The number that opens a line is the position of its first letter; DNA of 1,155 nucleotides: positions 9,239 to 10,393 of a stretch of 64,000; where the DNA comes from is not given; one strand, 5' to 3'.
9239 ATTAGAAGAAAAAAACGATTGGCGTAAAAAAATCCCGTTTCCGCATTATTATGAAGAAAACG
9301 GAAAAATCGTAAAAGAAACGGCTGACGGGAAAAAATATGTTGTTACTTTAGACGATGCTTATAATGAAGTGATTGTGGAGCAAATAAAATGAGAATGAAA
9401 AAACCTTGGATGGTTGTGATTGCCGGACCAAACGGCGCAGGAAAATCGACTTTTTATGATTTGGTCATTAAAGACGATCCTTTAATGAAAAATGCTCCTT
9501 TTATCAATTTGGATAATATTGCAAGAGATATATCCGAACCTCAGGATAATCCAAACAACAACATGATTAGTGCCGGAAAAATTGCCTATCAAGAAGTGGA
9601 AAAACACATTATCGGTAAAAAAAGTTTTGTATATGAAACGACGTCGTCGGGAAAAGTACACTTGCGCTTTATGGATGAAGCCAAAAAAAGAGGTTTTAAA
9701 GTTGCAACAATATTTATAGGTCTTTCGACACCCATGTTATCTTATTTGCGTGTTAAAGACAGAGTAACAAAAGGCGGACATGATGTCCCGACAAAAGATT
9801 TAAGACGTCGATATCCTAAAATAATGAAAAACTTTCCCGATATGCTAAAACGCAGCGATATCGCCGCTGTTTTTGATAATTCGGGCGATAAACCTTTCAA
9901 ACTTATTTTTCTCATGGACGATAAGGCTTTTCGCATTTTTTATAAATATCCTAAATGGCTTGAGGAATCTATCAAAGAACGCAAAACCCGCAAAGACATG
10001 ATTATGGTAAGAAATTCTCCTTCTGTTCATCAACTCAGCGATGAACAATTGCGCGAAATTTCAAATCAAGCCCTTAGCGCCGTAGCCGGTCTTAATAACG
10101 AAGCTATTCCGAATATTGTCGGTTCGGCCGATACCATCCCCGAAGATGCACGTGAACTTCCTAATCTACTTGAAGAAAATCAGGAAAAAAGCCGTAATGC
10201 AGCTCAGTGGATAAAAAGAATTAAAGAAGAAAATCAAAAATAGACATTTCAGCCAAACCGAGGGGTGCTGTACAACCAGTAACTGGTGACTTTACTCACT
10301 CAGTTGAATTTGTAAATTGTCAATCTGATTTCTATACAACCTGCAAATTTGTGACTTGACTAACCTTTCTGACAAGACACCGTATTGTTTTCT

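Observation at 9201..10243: Epsilon/zeta-like toxin-antitoxin module adjacent to the toxin-immunity pair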

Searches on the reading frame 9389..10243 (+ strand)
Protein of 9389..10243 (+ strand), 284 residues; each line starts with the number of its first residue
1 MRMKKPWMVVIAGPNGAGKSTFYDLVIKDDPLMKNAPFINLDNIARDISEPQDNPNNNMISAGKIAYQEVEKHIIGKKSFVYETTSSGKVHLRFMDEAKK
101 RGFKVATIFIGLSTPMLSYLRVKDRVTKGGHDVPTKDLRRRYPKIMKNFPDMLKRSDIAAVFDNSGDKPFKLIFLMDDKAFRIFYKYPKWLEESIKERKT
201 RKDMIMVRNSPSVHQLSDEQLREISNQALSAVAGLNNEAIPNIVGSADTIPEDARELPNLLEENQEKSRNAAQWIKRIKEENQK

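Call 3: search_protein_families(library=pfam, proteins=[window:9389-10243:+], max_evalue=0.1)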
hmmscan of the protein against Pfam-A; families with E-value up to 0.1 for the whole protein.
window:9389-10243:+ (284 aa): 10 families
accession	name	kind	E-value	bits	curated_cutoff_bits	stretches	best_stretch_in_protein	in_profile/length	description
PF06414.18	Zeta_toxin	-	3.6e-10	40.1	22.3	1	4-154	14-175/199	Zeta toxin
PF13671.12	AAA_33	-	0.00012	22.8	27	1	8-138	1-133/143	AAA domain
PF00005.33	ABC_tran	-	0.00054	21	25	1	3-31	8-36/137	ABC transporter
PF13476.12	AAA_23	-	0.0012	20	27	1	8-24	21-37/201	AAA domain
PF13173.12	AAA_14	-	0.0027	18.2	27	1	8-51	4-48/129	AAA domain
PF13304.12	AAA_21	-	0.0094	16.5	27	1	9-26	2-19/304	AAA domain, putative AbiEii toxin, Type IV TA system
PF13555.12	AAA_29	-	0.013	15.7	27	1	8-24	24-40/61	P-loop containing region of AAA domain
PF03215.21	Rad17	-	0.026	14.9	23.8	0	191-231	122-162/186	Rad17 P-loop domain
PF13479.12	AAA_24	-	0.028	14.7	27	1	5-43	1-32/195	AAA domain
PF01926.29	MMR_HSR1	-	0.081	13.5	21.9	0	9-49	2-42/113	50S ribosome-binding GTPase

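Call 4: search_protein_families(library=ncbifam, proteins=[window:9389-10243:+], max_evalue=0.1)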
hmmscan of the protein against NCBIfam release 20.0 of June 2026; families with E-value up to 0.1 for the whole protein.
window:9389-10243:+ (284 aa): 14 families
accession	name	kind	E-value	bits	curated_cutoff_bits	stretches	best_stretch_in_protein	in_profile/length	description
NF047739.1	antiphage_MADS3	equivalog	0.00086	18.6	420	1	9-26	24-41/427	methylation-associated defense system AAA family ATPase MAD3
NF045998.1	cleave_ABC_plasm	equivalog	0.003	15.9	500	1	9-43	496-530/673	Mbov_0121 family peptidase domain-containing ABC transporter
NF010068.0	PRK13548.1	equivalog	0.0048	16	261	1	3-26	28-51/261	heme ABC transporter ATP-binding protein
TIGR03411.1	urea_trans_UrtD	equivalog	0.01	15.5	304.1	1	6-27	28-49/242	urea ABC transporter ATP-binding protein UrtD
NF000355.4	ribo_prot_ABC_F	equivalog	0.01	14.8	380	1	4-29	337-362/499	ribosomal protection-like ABC-F family protein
NF040873.1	AztA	equivalog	0.026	14.1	220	1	4-25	16-37/191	zinc ABC transporter ATP-binding protein AztA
TIGR03719.1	ABC_ABC_ChvD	subfamily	0.028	13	806.75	0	5-30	347-372/552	energy-dependent translational throttle protein EttA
NF006744.0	PRK09270.1-3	equivalog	0.029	13.8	281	1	5-29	22-46/213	nucleoside/nucleotide kinase family protein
TIGR01978.1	sufC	equivalog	0.032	13.6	212.8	1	4-29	24-49/243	Fe-S cluster assembly ATPase SufC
NF008186.0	PRK10938.1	equivalog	0.035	12.5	459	1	10-31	290-311/490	molybdate ABC transporter ATP-binding protein ModF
NF008775.0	PRK11819.1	equivalog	0.056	12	599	0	6-29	350-373/556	energy-dependent translational throttle protein EttA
NF006746.0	PRK09270.1-5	subfamily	0.058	12.3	250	0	6-26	21-41/210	nucleoside/nucleotide kinase family protein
TIGR03263.1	guanyl_kin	equivalog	0.067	12.8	160.45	0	8-32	3-27/180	guanylate kinase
TIGR03156.1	GTP_HflX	equivalog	0.097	11.6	216.75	0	8-53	191-236/351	GTPase HflX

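Call 5: search_solved_structures(query=window:9389-10243:+, max_evalue=1, show_alignments=3)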
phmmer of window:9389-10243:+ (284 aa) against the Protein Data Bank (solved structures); distinct sequences matched with E-value up to 1: 5.
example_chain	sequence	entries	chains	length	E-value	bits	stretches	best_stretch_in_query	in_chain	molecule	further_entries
6c2u_A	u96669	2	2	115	0.0071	19.1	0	8-34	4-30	phosphate-loop protein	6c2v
3tau_A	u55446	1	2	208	0.26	13.9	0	6-127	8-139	Guanylate kinase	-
3hdx_A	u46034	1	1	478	0.31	13.7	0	152-184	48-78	SusD superfamily protein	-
5yv5_A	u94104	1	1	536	0.66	12.6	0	3-26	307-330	ATPase RIL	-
1yqt_A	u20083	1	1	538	0.67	12.6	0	3-26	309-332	RNase l inhibitor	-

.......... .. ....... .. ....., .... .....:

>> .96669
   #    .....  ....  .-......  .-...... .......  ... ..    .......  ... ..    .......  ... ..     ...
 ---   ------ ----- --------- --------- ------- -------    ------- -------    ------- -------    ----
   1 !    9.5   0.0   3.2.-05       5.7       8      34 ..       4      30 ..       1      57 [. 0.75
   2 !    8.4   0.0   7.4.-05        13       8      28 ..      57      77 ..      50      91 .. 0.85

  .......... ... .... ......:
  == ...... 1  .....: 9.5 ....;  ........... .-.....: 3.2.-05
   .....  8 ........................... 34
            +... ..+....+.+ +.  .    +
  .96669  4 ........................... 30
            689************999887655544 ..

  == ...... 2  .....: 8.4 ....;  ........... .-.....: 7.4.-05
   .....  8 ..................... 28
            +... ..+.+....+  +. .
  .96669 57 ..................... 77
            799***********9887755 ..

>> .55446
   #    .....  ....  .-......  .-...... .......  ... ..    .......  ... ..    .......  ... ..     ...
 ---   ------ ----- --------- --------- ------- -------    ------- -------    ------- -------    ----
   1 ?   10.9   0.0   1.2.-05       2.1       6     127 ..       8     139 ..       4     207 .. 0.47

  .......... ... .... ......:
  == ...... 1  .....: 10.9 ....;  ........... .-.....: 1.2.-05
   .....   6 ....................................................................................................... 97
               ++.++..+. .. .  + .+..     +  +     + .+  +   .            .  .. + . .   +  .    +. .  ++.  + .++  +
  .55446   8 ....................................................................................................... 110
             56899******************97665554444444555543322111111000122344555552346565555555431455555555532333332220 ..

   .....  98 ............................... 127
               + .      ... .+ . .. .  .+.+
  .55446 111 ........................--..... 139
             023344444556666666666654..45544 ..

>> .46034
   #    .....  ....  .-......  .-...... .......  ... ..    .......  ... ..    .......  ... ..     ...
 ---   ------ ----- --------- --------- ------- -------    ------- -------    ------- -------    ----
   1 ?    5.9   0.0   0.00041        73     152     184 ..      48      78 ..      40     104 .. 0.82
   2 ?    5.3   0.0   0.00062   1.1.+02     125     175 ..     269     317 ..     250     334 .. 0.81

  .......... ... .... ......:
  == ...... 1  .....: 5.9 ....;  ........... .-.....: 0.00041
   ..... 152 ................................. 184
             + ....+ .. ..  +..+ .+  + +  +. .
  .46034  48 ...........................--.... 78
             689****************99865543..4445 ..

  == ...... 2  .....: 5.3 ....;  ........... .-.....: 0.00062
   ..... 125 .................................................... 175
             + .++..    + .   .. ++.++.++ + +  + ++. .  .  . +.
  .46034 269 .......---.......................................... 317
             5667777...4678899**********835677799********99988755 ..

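Call 6: find_homologous_proteins(query=window:9389-10243:+)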
Query window:9389-10243:+ (284 aa): 1258 proteins with E <= 0.001 among 2569 candidates; the best 120 are listed.
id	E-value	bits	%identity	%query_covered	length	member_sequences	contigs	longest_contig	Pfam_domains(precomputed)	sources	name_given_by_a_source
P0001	2.7e-183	625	99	100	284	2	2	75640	PF06414.19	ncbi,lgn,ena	-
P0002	3.4e-144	497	80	98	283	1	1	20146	PF06414.19,PF13671.13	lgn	-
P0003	3.5e-144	497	79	99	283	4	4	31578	PF06414.19,PF13671.13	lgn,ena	-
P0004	3.8e-141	487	77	99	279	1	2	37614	PF06414.19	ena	-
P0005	2.2e-130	452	71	98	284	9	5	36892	PF06414.19,PF13671.13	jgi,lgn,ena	-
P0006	7.6e-127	440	69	98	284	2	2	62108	PF06414.19,PF13671.13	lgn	-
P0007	1.6e-125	436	67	100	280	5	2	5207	PF06414.19,PF13671.13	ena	-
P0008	2.7e-125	435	69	96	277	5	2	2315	PF06414.19,PF13671.13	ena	-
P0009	4.3e-125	435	67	100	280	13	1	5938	PF06414.19,PF13671.13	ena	-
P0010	6.2e-117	408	63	98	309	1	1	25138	PF06414.19,PF13671.13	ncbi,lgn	-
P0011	8.3e-117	407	77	81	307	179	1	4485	PF06414.19,PF13671.13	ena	-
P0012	1.9e-114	400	69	91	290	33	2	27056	PF06414.19,PF13671.13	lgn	-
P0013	6.3e-109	382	67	88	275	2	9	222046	PF06414.19,PF13671.13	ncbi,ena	-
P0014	1.0e-108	381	68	88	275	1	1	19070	PF06414.19,PF13671.13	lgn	-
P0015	1.8e-108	380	66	90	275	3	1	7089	PF06414.19,PF13671.13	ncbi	-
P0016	2.1e-104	367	79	70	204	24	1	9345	PF06414.19,PF13671.13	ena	-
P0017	6.3e-90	319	59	80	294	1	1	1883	PF06414.19,PF13671.13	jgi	jgi:predicted ABC-type ATPase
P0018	2.1e-87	311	56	81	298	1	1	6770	PF06414.19,PF13671.13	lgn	-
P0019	6.5e-87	309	56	85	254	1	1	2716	PF13173.13,PF06414.19,PF13671.13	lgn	-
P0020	4.0e-86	307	52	98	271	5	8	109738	PF06414.19,PF13671.13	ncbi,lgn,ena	-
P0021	2.4e-85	304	58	82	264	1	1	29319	PF06414.19,PF13671.13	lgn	-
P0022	4.1e-85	304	57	80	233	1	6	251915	PF13173.13,PF06414.19,PF13671.13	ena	-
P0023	1.3e-84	302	54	87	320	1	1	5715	PF06414.19,PF13476.13,PF13671.13,PF13304.13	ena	-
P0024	1.1e-83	299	58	80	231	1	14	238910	PF06414.19,PF13671.13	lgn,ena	-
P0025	1.3e-83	299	58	80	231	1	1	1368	PF06414.19,PF13671.13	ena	-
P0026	2.5e-83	298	58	80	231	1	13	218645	PF06414.19,PF13671.13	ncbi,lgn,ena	-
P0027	7.9e-83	296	58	80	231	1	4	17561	PF06414.19,PF13671.13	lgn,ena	-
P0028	8.1e-83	296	58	80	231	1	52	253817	PF06414.19,PF13671.13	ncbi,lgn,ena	-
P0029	1.3e-82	295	58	80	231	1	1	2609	PF06414.19,PF13671.13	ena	-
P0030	1.4e-82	295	63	72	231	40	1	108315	PF06414.19,PF13671.13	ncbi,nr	ncbi:MAG: zeta toxin family protein [Alphaproteobacteria bacterium]|nr:zeta toxin family protein [Al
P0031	1.7e-82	295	58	80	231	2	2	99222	PF06414.19,PF13671.13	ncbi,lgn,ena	-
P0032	1.8e-82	295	58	80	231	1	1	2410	PF06414.19,PF13671.13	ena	-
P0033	2.2e-82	295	58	80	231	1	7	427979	PF06414.19,PF13671.13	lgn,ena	-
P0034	4.5e-82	294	58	80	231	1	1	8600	PF06414.19,PF13671.13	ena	-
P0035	5.6e-82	293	58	80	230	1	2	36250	PF06414.19,PF13671.13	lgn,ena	-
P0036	2.9e-81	291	57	81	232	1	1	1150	PF06414.19,PF13671.13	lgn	-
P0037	3.5e-80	287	57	80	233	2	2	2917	PF06414.19,PF13671.13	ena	-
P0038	7.4e-80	286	60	72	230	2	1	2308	PF06414.19,PF13671.13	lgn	-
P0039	1.1e-79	286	60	71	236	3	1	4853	PF06414.19,PF13671.13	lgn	-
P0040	2.0e-79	285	56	80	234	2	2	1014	PF06414.19,PF13671.13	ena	-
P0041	2.0e-79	285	60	74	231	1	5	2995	PF06414.19,PF13671.13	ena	-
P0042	2.1e-79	285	56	79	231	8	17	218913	PF06414.19,PF13671.13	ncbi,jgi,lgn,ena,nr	ncbi:MAG: hypothetical protein E7017_03150 [Alphaproteobacteria bacterium]|nr:hypothetical protein [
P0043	2.9e-79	284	54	81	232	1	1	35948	PF06414.19,PF13671.13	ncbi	-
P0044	3.2e-79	284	56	78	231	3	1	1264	PF06414.19,PF13671.13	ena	-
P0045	3.9e-79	284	61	71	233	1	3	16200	PF06414.19,PF13671.13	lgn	-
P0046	4.3e-79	284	59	71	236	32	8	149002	PF06414.19,PF13671.13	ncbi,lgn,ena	-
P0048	1.5e-78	282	59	71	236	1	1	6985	PF06414.19,PF13476.13,PF13671.13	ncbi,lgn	-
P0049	1.8e-78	282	59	74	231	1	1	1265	PF06414.19,PF13671.13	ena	-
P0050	4.4e-78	280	56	80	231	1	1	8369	PF06414.19,PF13671.13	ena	-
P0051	4.8e-78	280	53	81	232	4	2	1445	PF06414.19,PF13671.13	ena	-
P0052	5.3e-78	280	54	81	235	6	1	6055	PF06414.19,PF13671.13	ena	-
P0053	8.4e-78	280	60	72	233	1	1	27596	PF13173.13,PF06414.19,PF13671.13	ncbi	-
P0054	1.6e-77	279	55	80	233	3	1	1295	PF06414.19,PF13671.13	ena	-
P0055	2.2e-77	278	58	74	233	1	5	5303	PF06414.19,PF13671.13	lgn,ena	-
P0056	2.3e-77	278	58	74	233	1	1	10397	PF06414.19,PF13671.13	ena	-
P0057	2.3e-77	278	58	74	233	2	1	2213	PF06414.19,PF13671.13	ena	-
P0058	2.9e-77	278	58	74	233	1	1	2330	PF06414.19,PF13671.13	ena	-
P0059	4.1e-77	277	53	79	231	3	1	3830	PF06414.19,PF13671.13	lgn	-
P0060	5.5e-77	277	57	74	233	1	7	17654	PF06414.19,PF13671.13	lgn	-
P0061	6.8e-77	277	54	80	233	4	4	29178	PF06414.19,PF13671.13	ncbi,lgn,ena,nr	ncbi:MAG: zeta toxin family protein [Alphaproteobacteria bacterium]|nr:zeta toxin family protein [Al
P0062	7.6e-77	276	55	78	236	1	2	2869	PF13173.13,PF06414.19,PF13671.13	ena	-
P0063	1.4e-76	276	59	71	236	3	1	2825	PF06414.19,PF13671.13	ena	-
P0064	2.7e-76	275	56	73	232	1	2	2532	PF06414.19,PF13671.13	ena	-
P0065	4.7e-76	274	53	81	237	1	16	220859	PF06414.19,PF13671.13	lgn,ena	-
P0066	5.9e-76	274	57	73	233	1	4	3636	PF13173.13,PF06414.19,PF13671.13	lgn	-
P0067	6.8e-76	273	54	79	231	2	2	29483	PF06414.19,PF13671.13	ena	-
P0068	1.6e-75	272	55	79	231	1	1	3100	PF06414.19,PF13671.13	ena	-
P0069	2.3e-75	272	52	81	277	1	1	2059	PF06414.19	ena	-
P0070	9.5e-75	270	54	76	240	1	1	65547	PF06414.19,PF13671.13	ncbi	-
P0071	5.4e-74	267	58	72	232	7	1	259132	PF06414.19,PF13671.13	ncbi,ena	-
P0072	2.0e-73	265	74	56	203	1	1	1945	PF06414.19,PF13671.13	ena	-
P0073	2.0e-72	262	55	79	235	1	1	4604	PF13173.13,PF06414.19,PF13671.13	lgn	-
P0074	4.2e-71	258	56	70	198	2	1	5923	PF06414.19,PF13671.13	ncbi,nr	ncbi:MAG: zeta toxin family protein, partial [Alphaproteobacteria bacterium]|nr:zeta toxin family pr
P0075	8.0e-71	257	58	72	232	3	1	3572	PF06414.19,PF13671.13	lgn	-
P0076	1.0e-70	256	53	76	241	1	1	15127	PF06414.19,PF13671.13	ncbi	-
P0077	6.7e-70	254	53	69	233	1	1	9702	PF06414.19,PF13671.13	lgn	-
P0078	1.8e-69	252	49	79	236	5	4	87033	PF06414.19,PF13671.13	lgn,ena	-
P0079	1.1e-68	250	49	79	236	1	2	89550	PF06414.19,PF13671.13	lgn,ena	-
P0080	1.8e-68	249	52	76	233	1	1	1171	PF06414.19,PF13671.13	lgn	-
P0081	5.9e-68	247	50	79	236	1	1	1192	PF06414.19,PF13671.13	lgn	-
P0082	7.3e-68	247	52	73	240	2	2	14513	PF06414.19,PF13671.13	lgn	-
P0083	1.2e-65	240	50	77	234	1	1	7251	PF06414.19,PF13671.13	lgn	-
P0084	2.2e-65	239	49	72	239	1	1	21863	PF06414.19,PF13671.13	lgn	-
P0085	1.1e-63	233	47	79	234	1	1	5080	PF06414.19,PF13671.13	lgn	-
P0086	1.5e-63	233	45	79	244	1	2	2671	PF06414.19,PF13671.13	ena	-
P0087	2.3e-63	232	52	71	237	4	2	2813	PF06414.19,PF13671.13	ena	-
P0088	5.2e-63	231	55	68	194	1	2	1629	PF06414.19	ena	-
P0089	1.3e-61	226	50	70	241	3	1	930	PF13173.13,PF06414.19,PF13671.13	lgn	-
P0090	1.7e-59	220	43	88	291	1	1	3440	PF06414.19,PF13671.13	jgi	jgi:predicted ABC-type ATPase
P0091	1.6e-58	216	45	73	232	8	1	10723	PF06414.19,PF13671.13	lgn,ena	-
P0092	5.5e-58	215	48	72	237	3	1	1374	PF13173.13,PF06414.19,PF13671.13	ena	-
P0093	1.1e-57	214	60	55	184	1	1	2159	PF06414.19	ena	-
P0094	8.0e-54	201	57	58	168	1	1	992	PF06414.19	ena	-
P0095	9.7e-54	201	48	67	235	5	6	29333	PF06414.19,PF13671.13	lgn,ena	-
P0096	2.7e-51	193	44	69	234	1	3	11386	PF06414.19,PF13671.13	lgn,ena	-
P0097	8.5e-46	175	34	66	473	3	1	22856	PF06414.19,PF00005.34,PF13476.13,PF13555.13,PF13671.13,PF03193.23,PF02463.26,PF13304.13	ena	-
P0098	1.2e-32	132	42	67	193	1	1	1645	PF06414.19,PF13671.13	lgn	-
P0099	1.7e-32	131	41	68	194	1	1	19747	PF06414.19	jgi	jgi:predicted ABC-type ATPase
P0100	1.0e-30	125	39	71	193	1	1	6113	PF06414.19,PF13671.13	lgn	-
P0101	1.0e-30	125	42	60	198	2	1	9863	PF06414.19,PF13671.13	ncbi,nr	ncbi:MAG: zeta toxin family protein [Candidatus Wallbacteria bacterium]|nr:zeta toxin family protein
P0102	9.3e-30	122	40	68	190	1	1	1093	PF06414.19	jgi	jgi:predicted ABC-type ATPase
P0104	3.4e-29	120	37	68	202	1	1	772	PF06414.19,PF13671.13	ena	-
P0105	3.5e-29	120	42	68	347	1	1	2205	PF06414.19,PF00005.34,PF18790.8,PF13671.13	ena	-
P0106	4.0e-29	120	43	68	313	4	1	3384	PF06414.19,PF18790.8,PF13671.13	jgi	jgi:predicted ABC-type ATPase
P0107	6.7e-29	119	42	68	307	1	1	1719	PF06414.19,PF18790.8,PF13671.13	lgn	-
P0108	8.7e-29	119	34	70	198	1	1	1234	PF06414.19,PF13671.13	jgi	jgi:predicted ABC-type ATPase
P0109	1.3e-28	118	39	68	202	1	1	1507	PF06414.19,PF13671.13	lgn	-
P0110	1.4e-28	118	37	69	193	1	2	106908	PF06414.19,PF13671.13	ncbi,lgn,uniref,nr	ncbi:conserved hypothetical protein [Candidatus Glomeribacter gigasporarum BEG34]|uniref:Zeta toxin 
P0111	1.5e-28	118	39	67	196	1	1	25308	PF06414.19,PF00005.34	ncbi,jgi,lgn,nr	ncbi:MAG: zeta toxin family protein [Campylobacteraceae bacterium]|jgi:predicted ABC-type ATPase|nr:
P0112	1.9e-28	118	40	67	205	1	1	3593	PF06414.19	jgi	jgi:predicted ABC-type ATPase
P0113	5.3e-28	116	38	67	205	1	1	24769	PF06414.19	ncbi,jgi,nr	ncbi:MAG: zeta toxin family protein [Endomicrobium sp.]|jgi:predicted ABC-type ATPase|nr:zeta toxin 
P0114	1.3e-27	115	40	67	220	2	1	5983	PF06414.19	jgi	jgi:predicted ABC-type ATPase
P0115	1.4e-27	115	44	57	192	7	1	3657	PF06414.19,PF13671.13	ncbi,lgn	ncbi:MAG: AAA family ATPase [Burkholderia sp.]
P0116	7.8e-27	112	38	66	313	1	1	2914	PF06414.19,PF18790.8,PF13671.13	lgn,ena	-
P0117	9.2e-27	112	40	67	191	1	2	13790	PF06414.19,PF13671.13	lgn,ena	-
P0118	9.9e-27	112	36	70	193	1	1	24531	PF06414.19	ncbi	-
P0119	1.0e-26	112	39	67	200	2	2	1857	PF06414.19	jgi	jgi:predicted ABC-type ATPase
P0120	1.1e-26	112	38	68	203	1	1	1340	PF06414.19,PF13671.13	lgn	-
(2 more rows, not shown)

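Call 7: find_encoding_contigs(protein=P0005, flank=5000, max_places=3)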
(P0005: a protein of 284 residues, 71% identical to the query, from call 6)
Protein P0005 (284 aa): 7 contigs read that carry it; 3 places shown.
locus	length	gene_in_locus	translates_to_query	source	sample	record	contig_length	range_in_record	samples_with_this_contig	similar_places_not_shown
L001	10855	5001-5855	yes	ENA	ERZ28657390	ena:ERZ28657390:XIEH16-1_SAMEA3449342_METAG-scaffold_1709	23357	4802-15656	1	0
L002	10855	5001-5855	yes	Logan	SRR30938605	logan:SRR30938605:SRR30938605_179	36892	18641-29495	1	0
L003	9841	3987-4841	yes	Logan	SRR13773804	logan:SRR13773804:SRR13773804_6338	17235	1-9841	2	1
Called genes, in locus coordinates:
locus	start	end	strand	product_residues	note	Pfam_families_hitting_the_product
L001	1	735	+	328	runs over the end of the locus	-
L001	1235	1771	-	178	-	PF03729:DUF308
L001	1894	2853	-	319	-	PF13344:Hydrolase_6, PF00702:Hydrolase, PF13419:HAD_2 (weak), PF13242:Hydrolase_like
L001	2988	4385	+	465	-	-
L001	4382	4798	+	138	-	-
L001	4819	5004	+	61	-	-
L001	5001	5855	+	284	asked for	PF06414:Zeta_toxin, PF13671:AAA_33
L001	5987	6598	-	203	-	PF03703:bPH_2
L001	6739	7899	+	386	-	PF00465:Fe-ADH, PF13685:Fe-ADH_2, PF25137:ADH_Fe_C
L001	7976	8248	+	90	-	-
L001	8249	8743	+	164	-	PF04542:Sigma70_r2, PF08281:Sigma70_r4_2, PF04545:Sigma70_r4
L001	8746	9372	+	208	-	PF07813:LTXXQ (weak)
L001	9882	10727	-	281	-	-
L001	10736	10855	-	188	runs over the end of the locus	PF03886:ABC_trans_aux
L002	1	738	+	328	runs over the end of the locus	-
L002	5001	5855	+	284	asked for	PF06414:Zeta_toxin, PF13671:AAA_33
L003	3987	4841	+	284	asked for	PF06414:Zeta_toxin, PF13671:AAA_33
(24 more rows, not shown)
